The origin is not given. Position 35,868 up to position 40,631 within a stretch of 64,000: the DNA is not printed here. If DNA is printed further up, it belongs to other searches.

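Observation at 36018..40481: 1487-aa HdrA-GltD-HdrA megafusion: an NAD(P)H-oxidising module spliced into a tandem heterodisulfide-reductase-A scaffold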

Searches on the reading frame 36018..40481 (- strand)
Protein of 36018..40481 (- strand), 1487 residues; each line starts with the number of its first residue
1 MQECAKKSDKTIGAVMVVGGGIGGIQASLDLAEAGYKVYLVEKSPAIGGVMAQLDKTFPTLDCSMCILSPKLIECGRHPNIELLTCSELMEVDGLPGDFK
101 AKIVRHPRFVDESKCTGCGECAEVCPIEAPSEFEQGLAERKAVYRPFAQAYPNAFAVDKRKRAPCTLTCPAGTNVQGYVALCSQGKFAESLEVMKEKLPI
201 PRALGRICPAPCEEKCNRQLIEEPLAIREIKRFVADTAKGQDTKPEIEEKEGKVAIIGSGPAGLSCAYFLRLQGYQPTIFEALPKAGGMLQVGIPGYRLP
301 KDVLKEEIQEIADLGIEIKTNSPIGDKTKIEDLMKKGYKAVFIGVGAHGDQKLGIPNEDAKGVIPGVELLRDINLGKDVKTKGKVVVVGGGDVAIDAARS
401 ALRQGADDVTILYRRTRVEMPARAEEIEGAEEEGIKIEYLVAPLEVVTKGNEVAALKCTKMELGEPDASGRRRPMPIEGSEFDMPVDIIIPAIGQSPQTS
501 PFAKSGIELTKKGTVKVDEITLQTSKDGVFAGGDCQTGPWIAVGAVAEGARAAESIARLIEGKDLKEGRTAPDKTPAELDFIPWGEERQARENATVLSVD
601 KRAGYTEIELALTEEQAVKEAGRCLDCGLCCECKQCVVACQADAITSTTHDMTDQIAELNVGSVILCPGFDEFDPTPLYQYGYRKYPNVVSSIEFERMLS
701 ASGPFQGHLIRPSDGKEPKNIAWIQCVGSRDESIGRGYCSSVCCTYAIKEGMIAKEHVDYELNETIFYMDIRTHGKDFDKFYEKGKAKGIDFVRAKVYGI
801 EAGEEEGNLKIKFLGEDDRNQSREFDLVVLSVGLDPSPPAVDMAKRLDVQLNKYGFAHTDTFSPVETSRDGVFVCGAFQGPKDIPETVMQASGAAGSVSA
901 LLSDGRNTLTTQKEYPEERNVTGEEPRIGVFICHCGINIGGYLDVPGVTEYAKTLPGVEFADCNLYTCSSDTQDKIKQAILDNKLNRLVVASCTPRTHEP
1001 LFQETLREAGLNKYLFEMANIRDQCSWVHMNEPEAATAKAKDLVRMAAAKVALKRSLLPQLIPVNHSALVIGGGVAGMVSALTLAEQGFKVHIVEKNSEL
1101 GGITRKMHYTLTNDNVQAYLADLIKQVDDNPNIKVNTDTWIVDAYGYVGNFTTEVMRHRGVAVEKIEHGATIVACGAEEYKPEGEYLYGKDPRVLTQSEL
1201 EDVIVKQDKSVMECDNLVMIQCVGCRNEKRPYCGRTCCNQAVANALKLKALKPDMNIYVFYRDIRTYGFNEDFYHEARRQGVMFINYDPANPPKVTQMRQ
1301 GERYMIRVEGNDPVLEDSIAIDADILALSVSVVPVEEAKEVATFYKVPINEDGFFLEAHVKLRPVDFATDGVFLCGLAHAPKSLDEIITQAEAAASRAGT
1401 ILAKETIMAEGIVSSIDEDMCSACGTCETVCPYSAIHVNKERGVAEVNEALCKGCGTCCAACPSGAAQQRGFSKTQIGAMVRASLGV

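Call 4: search_protein_families(library=pfam, proteins=[window:36018-40481:-], max_evalue=0.01)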
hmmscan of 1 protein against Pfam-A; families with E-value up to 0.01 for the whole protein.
window:36018-40481:- (1487 aa): 28 families (the best 25 are shown)
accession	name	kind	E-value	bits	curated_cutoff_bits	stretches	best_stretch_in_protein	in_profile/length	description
PF07992.20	Pyr_redox_2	-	1.7e-59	202.1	26.1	5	253-549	2-291/291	Pyridine nucleotide-disulphide oxidoreductase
PF13450.12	NAD_binding_8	-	7.6e-27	93.8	21.9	3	1070-1134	1-62/68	NAD(P)-binding Rossmann-like domain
PF00070.33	Pyr_redox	-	9.7e-19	68.1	22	2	384-457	1-78/82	Pyridine nucleotide-disulphide oxidoreductase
PF12831.13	FAD_oxidored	-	1e-18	68.3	27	2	15-52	2-39/416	FAD dependent oxidoreductase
PF00890.30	FAD_binding_2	-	3.2e-17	63.3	20.4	3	1068-1103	2-37/414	FAD binding domain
PF01266.30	DAO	-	3.5e-17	63.4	27.9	3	1069-1102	3-37/353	FAD dependent oxidoreductase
PF14691.11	Fer4_20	-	1.9e-15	57.1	25.8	1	161-240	28-110/113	Dihydroprymidine dehydrogenase domain II, 4Fe-4S cluster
PF13738.12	Pyr_redox_3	-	8.2e-15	55.3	30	1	381-533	163-305/305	Pyridine nucleotide-disulphide oxidoreductase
PF00037.32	Fer4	-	2.8e-12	46.3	21.1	2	110-130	3-23/24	4Fe-4S binding domain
PF01494.25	FAD_binding_3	-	8.8e-12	45.3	22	2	1068-1099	4-35/349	FAD binding domain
PF01946.23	Thi4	-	2.7e-11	43.6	26.2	1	251-318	17-84/235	Thi4 family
PF03486.20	HI0933_like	-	1.7e-10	41.2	50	1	1068-1101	3-36/244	HI0933-like protein Rossmann domain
PF01134.28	GIDA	-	4.3e-10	39.7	22.1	2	15-53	2-30/391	Glucose inhibited division protein A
PF01262.27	AlaDh_PNT_C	-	6.7e-10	39.2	23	0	381-418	27-63/214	Alanine dehydrogenase/PNT, C-terminal domain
PF12837.12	Fer4_6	-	2.4e-09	37.1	25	3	110-129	4-23/24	4Fe-4S binding domain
PF12838.12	Fer4_7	-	5.8e-08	33.5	27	2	1421-1466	2-52/52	4Fe-4S dicluster domain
PF14697.11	Fer4_21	-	8.4e-08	32.7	35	2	1415-1464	2-53/59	4Fe-4S dicluster domain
PF13187.11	Fer4_9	-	4e-06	27.2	27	2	1420-1466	1-51/52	4Fe-4S dicluster domain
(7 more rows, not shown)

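Call 6: search_solved_structures(query=window:36018-40481:-, max_evalue=0.00001, show_alignments=0)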
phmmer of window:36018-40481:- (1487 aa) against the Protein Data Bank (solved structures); distinct sequences matched with E-value up to 0.00001: 73 (the best 60 are shown).
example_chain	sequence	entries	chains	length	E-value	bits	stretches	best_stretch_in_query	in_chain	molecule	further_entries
5odc_A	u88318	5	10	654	6.8e-192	643.4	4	15-165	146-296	Heterodisulfide reductase, subunit A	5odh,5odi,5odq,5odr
8rvu_a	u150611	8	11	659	2e-188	631.9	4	15-159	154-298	H(2):CoB-CoM heterodisulfide,ferredoxin reductase subunit A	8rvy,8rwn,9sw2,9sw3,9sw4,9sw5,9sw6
8rvv_A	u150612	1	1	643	2.1e-185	621.9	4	15-159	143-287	H(2):CoB-CoM heterodisulfide,ferredoxin reductase subunit A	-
9sfi_A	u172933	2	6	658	2.5e-175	588.5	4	623-906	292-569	CoB--CoM heterodisulfide reductase iron-sulfur subunit A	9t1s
7bkb_A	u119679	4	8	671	6.7e-158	530.8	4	924-1078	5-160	CoB--CoM heterodisulfide reductase iron-sulfur subunit A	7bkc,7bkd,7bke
9bov_A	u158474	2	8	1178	7.4e-138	464.3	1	162-636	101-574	Molybdopterin oxidoreductase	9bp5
9n5u_A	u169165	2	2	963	9.6e-127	427.5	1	163-566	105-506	NfnA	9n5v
8oh5_C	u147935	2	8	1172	5.7e-114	385.2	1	162-638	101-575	Formate dehydrogenase-O, major subunit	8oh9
4ylf_B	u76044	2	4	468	6e-90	305.6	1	164-562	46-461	Dihydropyrimidine dehydrogenase subunit A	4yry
5jca_L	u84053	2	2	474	1.3e-78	268.1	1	162-560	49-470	NADH-dependent Ferredoxin:NADP Oxidoreductase (NfnI) subunit alpha | NADH-dependent Ferredoxin:NADP Oxidoreductase subunit alpha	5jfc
5vj7_A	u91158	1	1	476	4.6e-71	243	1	162-560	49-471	Oxidoreductase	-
6s6s_G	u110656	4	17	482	1.6e-67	231.3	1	163-559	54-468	Glutamate synthase [NADPH] small chain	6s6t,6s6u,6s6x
2vdc_G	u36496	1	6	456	4e-67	229.9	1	165-560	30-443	GLUTAMATE SYNTHASE [NADPH] SMALL CHAIN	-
7m31_A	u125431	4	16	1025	2.1e-43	151.4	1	159-562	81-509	Dihydropyrimidine dehydrogenase [NADP(+)]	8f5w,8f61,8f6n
1h7x_A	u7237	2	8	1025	2.1e-43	151.4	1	159-562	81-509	DIHYDROPYRIMIDINE DEHYDROGENASE | Dihydropyrimidine dehydrogenase [NADP(+)]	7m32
9sw6_H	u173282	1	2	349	1.4e-09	39.3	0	1414-1466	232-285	Tungsten formylmethanofuran dehydrogenase, subunit F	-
7np8_A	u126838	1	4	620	1.1e-07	33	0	1415-1468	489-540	Coenzyme F420-dependent sulfite reductase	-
7npa_A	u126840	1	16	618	2.1e-07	32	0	1415-1472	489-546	Coenzyme F420-dependent sulfite reductase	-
9bt4_G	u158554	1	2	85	9.6e-07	29.8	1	1419-1468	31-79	Pyruvate:Ferredoxin Oxidoreductase, subunit delta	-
5c4i_B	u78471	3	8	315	1.2e-06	29.5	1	1415-1467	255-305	Oxalate oxidoreductase subunit delta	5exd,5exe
7zyt_A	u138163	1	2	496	4.7e-06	27.5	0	1063-1103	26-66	Dihydrolipoyl dehydrogenase, mitochondrial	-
3rnm_A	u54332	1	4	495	5.8e-06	27.2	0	1063-1103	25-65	Dihydrolipoyl dehydrogenase, mitochondrial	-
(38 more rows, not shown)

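Call 10: find_homologous_proteins(query=window:36018-40481:-, max_evalue=1e-20)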
Query window:36018-40481:- (1487 aa): 8000 proteins with E <= 1e-20 among 8000 candidates; the best 120 are listed.
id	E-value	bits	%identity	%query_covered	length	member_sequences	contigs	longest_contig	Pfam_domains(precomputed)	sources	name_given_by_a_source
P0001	0.0e+0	3421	100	100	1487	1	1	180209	PF14697.12,PF13241.13,PF13450.13,PF07992.21,PF12837.13,PF00070.34,PF03486.21,PF13484.12,PF12838.13,PF01134.29,PF01494.26,PF12831.14,PF01946.24,PF01266.31,PF01593.31,PF14691.12,PF00890.31,PF00037.33,PF13738.13,PF01262.28,PF13237.12,PF13187.12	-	-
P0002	0.0e+0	2614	75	100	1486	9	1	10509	PF14697.12,PF13450.13,PF07992.21,PF12837.13,PF00070.34,PF03486.21,PF12838.13,PF01134.29,PF01494.26,PF12831.14,PF01946.24,PF01266.31,PF14691.12,PF00890.31,PF00037.33,PF13738.13,PF01262.28,PF13237.12,PF13187.12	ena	-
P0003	0.0e+0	2575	74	98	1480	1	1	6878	PF14697.12,PF13241.13,PF13450.13,PF07992.21,PF12837.13,PF00070.34,PF03486.21,PF13484.12,PF12838.13,PF01134.29,PF01494.26,PF12831.14,PF01946.24,PF01266.31,PF01593.31,PF14691.12,PF00890.31,PF00037.33,PF13738.13,PF01262.28,PF13237.12,PF13187.12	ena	-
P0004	0.0e+0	2550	73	98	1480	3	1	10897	PF14697.12,PF13450.13,PF07992.21,PF12837.13,PF00070.34,PF03486.21,PF13484.12,PF12838.13,PF01134.29,PF01494.26,PF12831.14,PF01946.24,PF01266.31,PF14691.12,PF00890.31,PF00037.33,PF13738.13,PF01262.28,PF13237.12,PF13187.12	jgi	-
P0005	0.0e+0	2447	70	99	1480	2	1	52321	PF13241.13,PF13450.13,PF07992.21,PF12837.13,PF00070.34,PF03486.21,PF13484.12,PF12838.13,PF13454.13,PF01134.29,PF01494.26,PF12831.14,PF01946.24,PF01266.31,PF01593.31,PF14691.12,PF00890.31,PF00037.33,PF13738.13,PF01262.28,PF13237.12,PF13187.12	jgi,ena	-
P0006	0.0e+0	2413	69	98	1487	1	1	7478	PF14697.12,PF13241.13,PF13450.13,PF07992.21,PF12837.13,PF00070.34,PF03486.21,PF12838.13,PF13454.13,PF01134.29,PF01494.26,PF12831.14,PF01946.24,PF01266.31,PF01593.31,PF14691.12,PF00890.31,PF00037.33,PF13738.13,PF01262.28,PF13237.12,PF13187.12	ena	-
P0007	0.0e+0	2408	68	99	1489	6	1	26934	PF14697.12,PF13450.13,PF07992.21,PF12837.13,PF00070.34,PF03486.21,PF13484.12,PF12838.13,PF13454.13,PF01134.29,PF01494.26,PF12831.14,PF01946.24,PF01266.31,PF01593.31,PF14691.12,PF00890.31,PF00037.33,PF13738.13,PF01262.28,PF13237.12,PF13187.12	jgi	-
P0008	0.0e+0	2397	68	100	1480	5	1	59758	PF14697.12,PF13241.13,PF13450.13,PF07992.21,PF12837.13,PF00070.34,PF03486.21,PF05834.19,PF21799.3,PF01266.31,PF14691.12,PF00890.31,PF13738.13,PF13237.12,PF02737.25,PF12838.13,PF13454.13,PF01134.29,PF01494.26,PF12831.14,PF01946.24,PF01593.31,PF00037.33,PF01262.28,PF13187.12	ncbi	-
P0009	0.0e+0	2394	69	98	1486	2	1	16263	PF14697.12,PF13241.13,PF13450.13,PF07992.21,PF12837.13,PF00070.34,PF03486.21,PF13484.12,PF12838.13,PF13454.13,PF01134.29,PF01494.26,PF12831.14,PF01946.24,PF01266.31,PF01593.31,PF14691.12,PF00890.31,PF00037.33,PF13738.13,PF01262.28,PF13237.12,PF13187.12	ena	-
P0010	0.0e+0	2390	68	99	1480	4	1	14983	PF14697.12,PF13241.13,PF13450.13,PF07992.21,PF12837.13,PF00070.34,PF03486.21,PF12838.13,PF13454.13,PF01134.29,PF01494.26,PF12831.14,PF01946.24,PF01266.31,PF01593.31,PF14691.12,PF00890.31,PF00037.33,PF13738.13,PF01262.28,PF13237.12,PF13187.12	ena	-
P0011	0.0e+0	2388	69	98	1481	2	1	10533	PF14697.12,PF13241.13,PF13450.13,PF07992.21,PF12837.13,PF00070.34,PF03486.21,PF13484.12,PF12838.13,PF13454.13,PF01134.29,PF01494.26,PF12831.14,PF01946.24,PF01266.31,PF01593.31,PF14691.12,PF00890.31,PF00037.33,PF13738.13,PF01262.28,PF13237.12,PF13187.12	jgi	-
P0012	0.0e+0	2384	68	98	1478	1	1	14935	PF14697.12,PF13241.13,PF13450.13,PF07992.21,PF12837.13,PF00070.34,PF03486.21,PF13484.12,PF01266.31,PF14691.12,PF00890.31,PF13738.13,PF13237.12,PF02737.25,PF12838.13,PF13454.13,PF01134.29,PF01494.26,PF12831.14,PF01946.24,PF01593.31,PF00037.33,PF01262.28,PF13187.12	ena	-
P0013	0.0e+0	2382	68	98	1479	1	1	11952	PF14697.12,PF13241.13,PF13450.13,PF07992.21,PF12837.13,PF00070.34,PF03486.21,PF13484.12,PF05834.19,PF01266.31,PF14691.12,PF00890.31,PF13738.13,PF13237.12,PF12838.13,PF13454.13,PF01134.29,PF01494.26,PF12831.14,PF01946.24,PF01593.31,PF00037.33,PF01262.28,PF13187.12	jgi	-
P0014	0.0e+0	2379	68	98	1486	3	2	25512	PF14697.12,PF13241.13,PF13450.13,PF07992.21,PF12837.13,PF00070.34,PF03486.21,PF13484.12,PF01266.31,PF14691.12,PF00890.31,PF13738.13,PF25160.2,PF13237.12,PF12838.13,PF13454.13,PF01134.29,PF01494.26,PF12831.14,PF01946.24,PF01593.31,PF00037.33,PF01262.28,PF13187.12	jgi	jgi:heterodisulfide reductase subunit A-like polyferredoxin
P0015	0.0e+0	2377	68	98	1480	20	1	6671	PF14697.12,PF13241.13,PF13450.13,PF07992.21,PF12837.13,PF00070.34,PF03486.21,PF13484.12,PF12838.13,PF13454.13,PF01134.29,PF01494.26,PF12831.14,PF01946.24,PF01266.31,PF01593.31,PF14691.12,PF00890.31,PF00037.33,PF13738.13,PF01262.28,PF13237.12,PF13187.12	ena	-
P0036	0.0e+0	2106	62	98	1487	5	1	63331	PF14697.12,PF13450.13,PF07992.21,PF12837.13,PF00070.34,PF03486.21,PF13484.12,PF12838.13,PF13454.13,PF01134.29,PF01494.26,PF12831.14,PF01946.24,PF01266.31,PF01593.31,PF14691.12,PF00890.31,PF00037.33,PF13738.13,PF01262.28,PF13237.12,PF13187.12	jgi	-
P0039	0.0e+0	2017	60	98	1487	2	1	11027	PF14697.12,PF13241.13,PF13450.13,PF07992.21,PF12837.13,PF00070.34,PF03486.21,PF13484.12,PF01266.31,PF14691.12,PF00890.31,PF13738.13,PF13237.12,PF02737.25,PF12838.13,PF13454.13,PF01134.29,PF01494.26,PF12831.14,PF01946.24,PF01593.31,PF12797.13,PF00037.33,PF01262.28,PF13187.12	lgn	-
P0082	0.0e+0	1923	57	99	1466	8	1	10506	PF14697.12,PF13241.13,PF13450.13,PF07992.21,PF12837.13,PF00070.34,PF03486.21,PF13484.12,PF12800.13,PF05834.19,PF01266.31,PF14691.12,PF00890.31,PF13738.13,PF13237.12,PF02737.25,PF12838.13,PF13454.13,PF01134.29,PF01494.26,PF12831.14,PF01946.24,PF01593.31,PF12797.13,PF00037.33,PF01262.28,PF13187.12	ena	-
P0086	0.0e+0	1920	57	98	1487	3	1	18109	PF14697.12,PF13450.13,PF07992.21,PF12837.13,PF00070.34,PF03486.21,PF13484.12,PF12838.13,PF13454.13,PF01134.29,PF01494.26,PF12831.14,PF01946.24,PF01266.31,PF01593.31,PF12797.13,PF14691.12,PF00890.31,PF00037.33,PF13738.13,PF01262.28,PF13237.12,PF13187.12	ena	-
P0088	0.0e+0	1918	57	98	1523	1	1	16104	PF14697.12,PF13450.13,PF07992.21,PF12837.13,PF00070.34,PF03486.21,PF12838.13,PF01494.26,PF12831.14,PF01946.24,PF01266.31,PF12797.13,PF14691.12,PF00890.31,PF00037.33,PF13738.13,PF13237.12,PF13187.12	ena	-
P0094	0.0e+0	1912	57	98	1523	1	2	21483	PF14697.12,PF13450.13,PF07992.21,PF12837.13,PF00070.34,PF03486.21,PF12838.13,PF01134.29,PF01494.26,PF12831.14,PF01946.24,PF01266.31,PF14691.12,PF00890.31,PF00037.33,PF13738.13,PF13187.12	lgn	-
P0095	0.0e+0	1909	59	95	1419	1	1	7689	PF14697.12,PF13241.13,PF13450.13,PF07992.21,PF12837.13,PF00070.34,PF03486.21,PF13484.12,PF12838.13,PF01134.29,PF01494.26,PF12831.14,PF01946.24,PF01266.31,PF01593.31,PF14691.12,PF00890.31,PF00037.33,PF13738.13,PF01262.28,PF13237.12,PF13187.12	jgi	jgi:heterodisulfide reductase subunit A-like polyferredoxin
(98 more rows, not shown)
